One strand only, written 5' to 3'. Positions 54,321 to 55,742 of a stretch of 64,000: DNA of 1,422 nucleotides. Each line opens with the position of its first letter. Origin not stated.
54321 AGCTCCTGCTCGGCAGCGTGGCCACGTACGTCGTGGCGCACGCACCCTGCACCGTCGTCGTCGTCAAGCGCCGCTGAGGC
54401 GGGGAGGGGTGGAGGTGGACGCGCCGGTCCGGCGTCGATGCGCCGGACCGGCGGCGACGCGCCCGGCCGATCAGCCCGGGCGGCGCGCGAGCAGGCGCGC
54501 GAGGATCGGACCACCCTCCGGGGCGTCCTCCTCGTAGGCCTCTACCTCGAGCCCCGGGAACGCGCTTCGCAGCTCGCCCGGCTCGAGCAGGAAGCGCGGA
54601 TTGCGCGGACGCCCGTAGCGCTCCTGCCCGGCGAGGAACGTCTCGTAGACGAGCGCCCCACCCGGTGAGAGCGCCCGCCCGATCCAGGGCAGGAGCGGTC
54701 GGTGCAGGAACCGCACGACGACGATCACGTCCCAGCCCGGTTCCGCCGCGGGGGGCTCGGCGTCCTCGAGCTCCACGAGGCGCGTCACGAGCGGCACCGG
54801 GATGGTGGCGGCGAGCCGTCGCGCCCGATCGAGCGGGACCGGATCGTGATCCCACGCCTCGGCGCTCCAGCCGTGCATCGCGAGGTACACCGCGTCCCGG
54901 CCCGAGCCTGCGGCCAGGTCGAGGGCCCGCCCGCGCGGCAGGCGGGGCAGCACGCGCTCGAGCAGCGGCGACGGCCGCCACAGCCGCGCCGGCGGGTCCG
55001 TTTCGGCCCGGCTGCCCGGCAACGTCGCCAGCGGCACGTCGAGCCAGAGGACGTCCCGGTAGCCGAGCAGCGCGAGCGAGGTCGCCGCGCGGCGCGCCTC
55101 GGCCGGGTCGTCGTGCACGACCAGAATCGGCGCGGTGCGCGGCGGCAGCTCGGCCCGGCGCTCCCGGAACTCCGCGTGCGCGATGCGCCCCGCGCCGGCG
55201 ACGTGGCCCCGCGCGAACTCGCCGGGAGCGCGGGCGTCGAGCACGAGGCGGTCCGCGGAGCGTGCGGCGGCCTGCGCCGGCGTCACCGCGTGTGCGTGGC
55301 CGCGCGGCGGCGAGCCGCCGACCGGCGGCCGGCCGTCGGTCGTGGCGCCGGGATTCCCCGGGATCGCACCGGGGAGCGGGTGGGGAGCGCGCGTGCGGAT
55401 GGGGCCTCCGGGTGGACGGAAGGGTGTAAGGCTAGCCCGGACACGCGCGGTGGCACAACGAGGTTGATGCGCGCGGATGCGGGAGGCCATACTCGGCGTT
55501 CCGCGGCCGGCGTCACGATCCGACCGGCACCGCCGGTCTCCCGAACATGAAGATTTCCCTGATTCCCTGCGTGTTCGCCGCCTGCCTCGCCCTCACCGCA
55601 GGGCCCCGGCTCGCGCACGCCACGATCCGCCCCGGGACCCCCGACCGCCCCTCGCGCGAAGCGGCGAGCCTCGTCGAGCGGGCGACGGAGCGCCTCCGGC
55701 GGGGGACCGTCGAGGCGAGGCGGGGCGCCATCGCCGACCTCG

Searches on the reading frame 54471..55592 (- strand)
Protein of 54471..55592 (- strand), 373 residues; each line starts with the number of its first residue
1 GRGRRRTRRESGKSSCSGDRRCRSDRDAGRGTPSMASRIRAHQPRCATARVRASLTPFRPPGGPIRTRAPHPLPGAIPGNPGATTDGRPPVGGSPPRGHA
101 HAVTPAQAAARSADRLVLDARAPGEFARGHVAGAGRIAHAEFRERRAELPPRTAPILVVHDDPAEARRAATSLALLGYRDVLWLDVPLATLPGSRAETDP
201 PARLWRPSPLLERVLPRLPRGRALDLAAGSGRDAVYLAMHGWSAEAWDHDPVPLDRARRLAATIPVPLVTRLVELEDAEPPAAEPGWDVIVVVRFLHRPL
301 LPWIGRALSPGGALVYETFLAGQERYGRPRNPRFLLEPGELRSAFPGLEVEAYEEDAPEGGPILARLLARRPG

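Call 58: search_protein_families(library=pfam, proteins=[window:54471-55592:-], max_evalue=0.001)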
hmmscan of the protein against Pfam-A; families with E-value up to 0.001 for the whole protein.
window:54471-55592:- (373 aa): 3 families
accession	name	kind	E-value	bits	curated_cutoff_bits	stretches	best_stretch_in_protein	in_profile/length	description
PF00581.25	Rhodanese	-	7.4e-07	30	22.2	1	106-185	3-93/102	Rhodanese-like domain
PF03848.20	TehB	-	1.3e-05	25.2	20.4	1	221-304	32-116/193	Tellurite resistance protein TehB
PF13489.12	Methyltransf_23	-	7.4e-05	23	27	1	209-324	11-124/164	Methyltransferase domain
